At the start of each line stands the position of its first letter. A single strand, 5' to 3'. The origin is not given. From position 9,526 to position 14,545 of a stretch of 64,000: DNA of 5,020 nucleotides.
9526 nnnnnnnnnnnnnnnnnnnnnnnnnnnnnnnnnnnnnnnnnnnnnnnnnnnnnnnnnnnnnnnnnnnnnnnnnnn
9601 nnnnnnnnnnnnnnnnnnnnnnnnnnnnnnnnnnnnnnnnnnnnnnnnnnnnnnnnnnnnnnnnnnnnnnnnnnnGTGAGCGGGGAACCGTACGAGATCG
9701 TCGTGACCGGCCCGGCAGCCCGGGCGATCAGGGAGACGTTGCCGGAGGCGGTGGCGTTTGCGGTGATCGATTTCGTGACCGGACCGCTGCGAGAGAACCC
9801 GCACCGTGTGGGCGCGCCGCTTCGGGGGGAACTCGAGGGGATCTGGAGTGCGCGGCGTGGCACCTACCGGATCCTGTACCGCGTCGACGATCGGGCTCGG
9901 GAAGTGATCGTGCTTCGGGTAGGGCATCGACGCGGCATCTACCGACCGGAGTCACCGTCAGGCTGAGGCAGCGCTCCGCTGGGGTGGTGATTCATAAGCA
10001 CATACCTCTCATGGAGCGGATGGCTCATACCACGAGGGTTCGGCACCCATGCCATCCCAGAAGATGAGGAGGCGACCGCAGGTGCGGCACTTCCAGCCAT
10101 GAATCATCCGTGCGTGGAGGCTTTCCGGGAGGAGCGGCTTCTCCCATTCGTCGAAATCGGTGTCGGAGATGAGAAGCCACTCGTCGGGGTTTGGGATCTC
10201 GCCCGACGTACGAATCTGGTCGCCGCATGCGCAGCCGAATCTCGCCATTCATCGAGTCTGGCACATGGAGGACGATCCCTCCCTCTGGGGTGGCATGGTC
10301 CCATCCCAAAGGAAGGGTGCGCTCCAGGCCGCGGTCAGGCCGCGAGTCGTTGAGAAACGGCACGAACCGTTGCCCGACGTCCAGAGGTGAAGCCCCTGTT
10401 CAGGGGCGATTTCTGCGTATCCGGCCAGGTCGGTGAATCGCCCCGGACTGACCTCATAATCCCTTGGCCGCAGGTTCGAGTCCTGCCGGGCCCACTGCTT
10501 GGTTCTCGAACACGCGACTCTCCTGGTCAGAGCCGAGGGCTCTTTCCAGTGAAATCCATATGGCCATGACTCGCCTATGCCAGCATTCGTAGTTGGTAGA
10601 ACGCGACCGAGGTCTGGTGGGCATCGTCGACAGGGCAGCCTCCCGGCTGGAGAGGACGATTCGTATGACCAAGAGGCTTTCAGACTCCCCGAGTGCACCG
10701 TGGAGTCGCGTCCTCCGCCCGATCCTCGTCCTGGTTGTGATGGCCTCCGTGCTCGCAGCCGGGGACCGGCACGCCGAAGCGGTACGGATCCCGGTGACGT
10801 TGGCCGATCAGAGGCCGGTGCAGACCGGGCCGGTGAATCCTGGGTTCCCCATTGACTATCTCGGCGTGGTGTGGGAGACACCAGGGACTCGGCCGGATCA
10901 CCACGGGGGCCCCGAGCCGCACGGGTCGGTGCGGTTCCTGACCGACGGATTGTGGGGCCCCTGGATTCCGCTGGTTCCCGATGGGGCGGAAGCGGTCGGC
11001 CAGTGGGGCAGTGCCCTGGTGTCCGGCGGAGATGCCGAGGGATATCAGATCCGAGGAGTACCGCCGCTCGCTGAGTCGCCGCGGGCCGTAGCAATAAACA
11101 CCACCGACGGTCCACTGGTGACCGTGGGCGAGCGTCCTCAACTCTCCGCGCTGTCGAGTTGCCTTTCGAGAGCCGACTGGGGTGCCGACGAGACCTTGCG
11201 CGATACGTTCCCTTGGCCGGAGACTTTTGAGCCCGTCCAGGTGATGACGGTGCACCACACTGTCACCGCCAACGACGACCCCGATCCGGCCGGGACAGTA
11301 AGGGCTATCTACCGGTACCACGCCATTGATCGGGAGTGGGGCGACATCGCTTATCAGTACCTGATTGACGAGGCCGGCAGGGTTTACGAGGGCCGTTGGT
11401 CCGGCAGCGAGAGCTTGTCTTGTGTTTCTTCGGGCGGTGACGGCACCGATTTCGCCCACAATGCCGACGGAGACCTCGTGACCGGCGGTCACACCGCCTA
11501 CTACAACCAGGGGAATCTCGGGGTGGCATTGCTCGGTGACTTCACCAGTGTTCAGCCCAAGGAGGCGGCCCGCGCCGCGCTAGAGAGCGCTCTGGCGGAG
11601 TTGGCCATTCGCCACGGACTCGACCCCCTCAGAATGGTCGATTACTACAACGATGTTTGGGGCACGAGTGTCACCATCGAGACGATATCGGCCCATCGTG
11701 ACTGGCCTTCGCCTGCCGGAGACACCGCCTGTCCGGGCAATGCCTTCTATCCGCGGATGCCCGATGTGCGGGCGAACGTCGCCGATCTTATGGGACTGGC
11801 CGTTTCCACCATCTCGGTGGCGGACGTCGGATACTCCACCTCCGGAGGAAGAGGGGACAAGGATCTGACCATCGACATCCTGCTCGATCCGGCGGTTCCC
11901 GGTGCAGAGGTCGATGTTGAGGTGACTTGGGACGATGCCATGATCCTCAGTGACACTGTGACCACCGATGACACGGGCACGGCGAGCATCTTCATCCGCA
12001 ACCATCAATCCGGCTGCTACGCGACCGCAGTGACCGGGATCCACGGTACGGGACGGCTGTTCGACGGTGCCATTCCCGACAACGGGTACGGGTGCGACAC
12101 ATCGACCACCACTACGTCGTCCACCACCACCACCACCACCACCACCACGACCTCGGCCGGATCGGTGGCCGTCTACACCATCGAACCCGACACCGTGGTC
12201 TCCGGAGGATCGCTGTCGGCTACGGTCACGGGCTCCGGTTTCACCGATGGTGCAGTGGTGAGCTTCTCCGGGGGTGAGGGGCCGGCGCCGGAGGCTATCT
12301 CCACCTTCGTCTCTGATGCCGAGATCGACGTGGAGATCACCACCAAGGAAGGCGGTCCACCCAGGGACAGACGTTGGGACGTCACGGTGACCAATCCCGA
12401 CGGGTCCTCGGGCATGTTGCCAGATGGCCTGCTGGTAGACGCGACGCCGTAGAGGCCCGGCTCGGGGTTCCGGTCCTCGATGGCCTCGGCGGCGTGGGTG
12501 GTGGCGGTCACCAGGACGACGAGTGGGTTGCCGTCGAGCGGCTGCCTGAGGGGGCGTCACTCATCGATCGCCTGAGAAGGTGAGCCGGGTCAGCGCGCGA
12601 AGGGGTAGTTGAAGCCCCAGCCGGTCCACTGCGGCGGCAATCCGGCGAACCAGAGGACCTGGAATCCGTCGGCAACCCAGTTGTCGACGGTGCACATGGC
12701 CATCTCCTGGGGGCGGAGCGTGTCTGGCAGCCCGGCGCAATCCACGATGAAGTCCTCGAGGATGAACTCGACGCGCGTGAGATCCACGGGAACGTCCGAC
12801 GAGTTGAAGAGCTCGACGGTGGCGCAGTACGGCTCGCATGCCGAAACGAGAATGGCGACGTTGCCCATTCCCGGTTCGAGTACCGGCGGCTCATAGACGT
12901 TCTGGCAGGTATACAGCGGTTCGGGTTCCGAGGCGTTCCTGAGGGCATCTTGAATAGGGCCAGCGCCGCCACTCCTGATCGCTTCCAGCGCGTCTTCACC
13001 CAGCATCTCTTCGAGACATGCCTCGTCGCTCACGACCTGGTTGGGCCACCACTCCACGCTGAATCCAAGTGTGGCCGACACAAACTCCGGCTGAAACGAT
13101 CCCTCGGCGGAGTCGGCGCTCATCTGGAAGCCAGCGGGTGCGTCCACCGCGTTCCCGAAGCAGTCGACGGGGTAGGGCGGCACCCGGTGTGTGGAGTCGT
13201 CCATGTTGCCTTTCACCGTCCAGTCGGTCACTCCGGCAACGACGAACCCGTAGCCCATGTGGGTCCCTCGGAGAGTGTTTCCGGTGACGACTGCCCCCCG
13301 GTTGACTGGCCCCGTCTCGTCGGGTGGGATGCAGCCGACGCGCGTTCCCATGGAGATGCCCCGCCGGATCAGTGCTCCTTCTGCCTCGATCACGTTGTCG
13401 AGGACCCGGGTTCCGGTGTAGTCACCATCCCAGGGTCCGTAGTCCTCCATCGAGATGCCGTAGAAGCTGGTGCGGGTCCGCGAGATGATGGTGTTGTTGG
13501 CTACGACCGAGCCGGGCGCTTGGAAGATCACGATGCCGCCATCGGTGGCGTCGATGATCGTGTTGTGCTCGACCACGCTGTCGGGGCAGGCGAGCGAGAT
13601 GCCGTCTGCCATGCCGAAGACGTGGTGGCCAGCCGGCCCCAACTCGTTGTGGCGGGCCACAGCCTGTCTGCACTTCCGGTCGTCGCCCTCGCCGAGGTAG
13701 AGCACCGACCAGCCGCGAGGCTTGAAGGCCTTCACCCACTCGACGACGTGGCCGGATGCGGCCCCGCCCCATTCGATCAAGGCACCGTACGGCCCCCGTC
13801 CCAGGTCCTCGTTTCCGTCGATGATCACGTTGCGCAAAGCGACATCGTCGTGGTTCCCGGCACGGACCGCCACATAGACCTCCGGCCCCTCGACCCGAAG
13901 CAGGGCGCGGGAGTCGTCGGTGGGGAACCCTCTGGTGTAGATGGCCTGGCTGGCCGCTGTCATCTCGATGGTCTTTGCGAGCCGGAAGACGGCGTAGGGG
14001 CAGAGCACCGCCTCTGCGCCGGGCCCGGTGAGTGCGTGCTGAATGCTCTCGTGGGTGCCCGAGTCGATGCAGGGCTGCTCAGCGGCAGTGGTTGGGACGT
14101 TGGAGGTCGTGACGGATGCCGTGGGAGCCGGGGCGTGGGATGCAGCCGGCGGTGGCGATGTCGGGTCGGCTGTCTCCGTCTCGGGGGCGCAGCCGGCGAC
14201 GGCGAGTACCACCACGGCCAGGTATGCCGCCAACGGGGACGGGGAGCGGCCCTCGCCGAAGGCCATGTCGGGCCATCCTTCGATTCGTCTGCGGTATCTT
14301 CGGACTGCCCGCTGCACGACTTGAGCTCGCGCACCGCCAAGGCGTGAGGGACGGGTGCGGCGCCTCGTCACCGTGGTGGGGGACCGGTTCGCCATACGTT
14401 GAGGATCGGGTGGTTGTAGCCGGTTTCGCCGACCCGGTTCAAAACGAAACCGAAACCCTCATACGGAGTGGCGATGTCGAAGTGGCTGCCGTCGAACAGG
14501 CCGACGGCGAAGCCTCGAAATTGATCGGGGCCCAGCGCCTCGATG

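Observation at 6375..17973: Tandem array of four tRNA 3'-end relics: a stacked integration hot spot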

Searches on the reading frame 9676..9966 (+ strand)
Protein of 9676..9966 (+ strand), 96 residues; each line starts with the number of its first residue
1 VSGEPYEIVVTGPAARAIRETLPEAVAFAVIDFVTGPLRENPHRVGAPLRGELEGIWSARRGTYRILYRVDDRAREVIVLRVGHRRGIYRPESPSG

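Call 34: search_protein_families(library=pfam, proteins=[window:9676-9966:+], max_evalue=0.01)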
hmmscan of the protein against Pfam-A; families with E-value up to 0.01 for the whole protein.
window:9676-9966:+ (96 aa): 1 family
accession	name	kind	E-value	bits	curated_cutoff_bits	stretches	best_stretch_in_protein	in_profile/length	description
PF05016.21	ParE_toxin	-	5.9e-09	36.8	23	1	35-89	36-89/89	ParE toxin of type II toxin-antitoxin system, parDE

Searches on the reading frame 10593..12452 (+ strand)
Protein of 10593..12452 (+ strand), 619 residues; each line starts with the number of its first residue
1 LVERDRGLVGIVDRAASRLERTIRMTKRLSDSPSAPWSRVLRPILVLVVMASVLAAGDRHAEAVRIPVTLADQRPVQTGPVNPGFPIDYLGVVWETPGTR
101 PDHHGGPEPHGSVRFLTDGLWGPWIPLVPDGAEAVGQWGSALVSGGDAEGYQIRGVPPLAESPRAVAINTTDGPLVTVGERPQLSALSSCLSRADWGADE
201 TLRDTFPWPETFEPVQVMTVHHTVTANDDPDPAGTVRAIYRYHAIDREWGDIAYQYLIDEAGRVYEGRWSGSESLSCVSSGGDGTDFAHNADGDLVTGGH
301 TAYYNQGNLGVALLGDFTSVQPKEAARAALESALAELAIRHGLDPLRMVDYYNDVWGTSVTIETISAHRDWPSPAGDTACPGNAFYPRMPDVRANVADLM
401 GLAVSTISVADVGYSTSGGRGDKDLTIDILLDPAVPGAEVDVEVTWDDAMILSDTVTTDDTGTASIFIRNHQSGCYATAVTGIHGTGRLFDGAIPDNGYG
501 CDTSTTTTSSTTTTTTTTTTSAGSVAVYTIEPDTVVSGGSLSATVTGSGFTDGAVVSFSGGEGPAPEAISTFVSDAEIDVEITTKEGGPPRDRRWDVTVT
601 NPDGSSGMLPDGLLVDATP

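Call 12: search_protein_families(library=pfam, proteins=[window:10593-12452:+], max_evalue=0.01)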
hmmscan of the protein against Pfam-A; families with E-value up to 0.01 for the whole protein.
window:10593-12452:+ (619 aa): 1 family
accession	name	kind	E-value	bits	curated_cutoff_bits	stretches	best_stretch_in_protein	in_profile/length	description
PF01510.30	Amidase_2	-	4.8e-14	53.2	26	1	213-383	3-131/131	N-acetylmuramoyl-L-alanine amidase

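Call 60: search_protein_families(library=phrogs, proteins=[window:10593-12452:+], max_evalue=0.001)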
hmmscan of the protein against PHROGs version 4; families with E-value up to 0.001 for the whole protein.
window:10593-12452:+ (619 aa): 2 families
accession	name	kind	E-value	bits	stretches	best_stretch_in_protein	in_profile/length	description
phrog_1493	-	lysis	5.2e-17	63.1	1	187-537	9-215/394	endolysin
phrog_822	-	lysis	1.7e-09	38.7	1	214-383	23-147/215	amidase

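Call 61: search_protein_families(library=ncbifam, proteins=[window:10593-12452:+], max_evalue=0.001)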
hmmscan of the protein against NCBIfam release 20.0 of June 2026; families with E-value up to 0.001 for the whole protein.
window:10593-12452:+ (619 aa): 1 family
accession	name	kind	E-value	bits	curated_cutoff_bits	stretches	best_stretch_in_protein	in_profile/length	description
NF058597.1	CoaZ_rpt_PGGG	domain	5.5e-07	29.6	30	1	528-604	6-78/88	choice-of-anchor Z repeating domain-containing protein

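Call 84: find_encoding_contigs(protein=window:10593-12452:+, flank=10000, max_places=5)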
Protein window:10593-12452:+ (619 aa): no gene with exactly this product is on record in the collection.

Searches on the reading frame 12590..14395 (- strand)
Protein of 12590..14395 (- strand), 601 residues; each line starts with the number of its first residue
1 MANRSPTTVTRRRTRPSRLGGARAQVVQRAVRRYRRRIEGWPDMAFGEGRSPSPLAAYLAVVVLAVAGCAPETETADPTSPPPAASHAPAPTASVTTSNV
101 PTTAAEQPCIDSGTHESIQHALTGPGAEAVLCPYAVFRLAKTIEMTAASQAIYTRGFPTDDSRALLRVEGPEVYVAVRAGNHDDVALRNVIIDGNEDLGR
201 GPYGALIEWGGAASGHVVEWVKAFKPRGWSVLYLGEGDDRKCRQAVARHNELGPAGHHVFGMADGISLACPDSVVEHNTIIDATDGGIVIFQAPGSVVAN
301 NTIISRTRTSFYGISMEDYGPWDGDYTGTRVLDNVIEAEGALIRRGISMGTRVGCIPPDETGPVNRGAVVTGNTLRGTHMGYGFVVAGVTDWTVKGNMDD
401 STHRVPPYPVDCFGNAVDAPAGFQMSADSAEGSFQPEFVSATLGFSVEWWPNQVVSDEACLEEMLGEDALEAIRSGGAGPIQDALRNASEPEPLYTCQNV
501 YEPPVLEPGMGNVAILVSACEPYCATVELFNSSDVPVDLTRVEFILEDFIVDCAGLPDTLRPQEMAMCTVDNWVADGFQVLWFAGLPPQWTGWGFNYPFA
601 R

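Call 12: search_protein_families(library=pfam, proteins=[window:12590-14395:-], max_evalue=0.01)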
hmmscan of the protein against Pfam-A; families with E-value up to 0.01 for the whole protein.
window:12590-14395:- (601 aa): 2 families
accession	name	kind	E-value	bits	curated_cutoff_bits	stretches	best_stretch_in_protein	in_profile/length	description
PF13229.12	Beta_helix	-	7.5e-06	26.1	25.9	1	263-349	46-120/158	Right handed beta helix region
PF05048.19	NosD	-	0.0083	16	23.6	0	264-319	83-136/212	Periplasmic copper-binding protein (NosD)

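Call 60: search_protein_families(library=phrogs, proteins=[window:12590-14395:-], max_evalue=0.001)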
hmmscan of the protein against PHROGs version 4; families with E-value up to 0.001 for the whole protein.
window:12590-14395:- (601 aa): 0 families

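Call 61: search_protein_families(library=ncbifam, proteins=[window:12590-14395:-], max_evalue=0.001)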
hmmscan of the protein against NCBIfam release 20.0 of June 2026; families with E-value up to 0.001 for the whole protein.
window:12590-14395:- (601 aa): 0 families
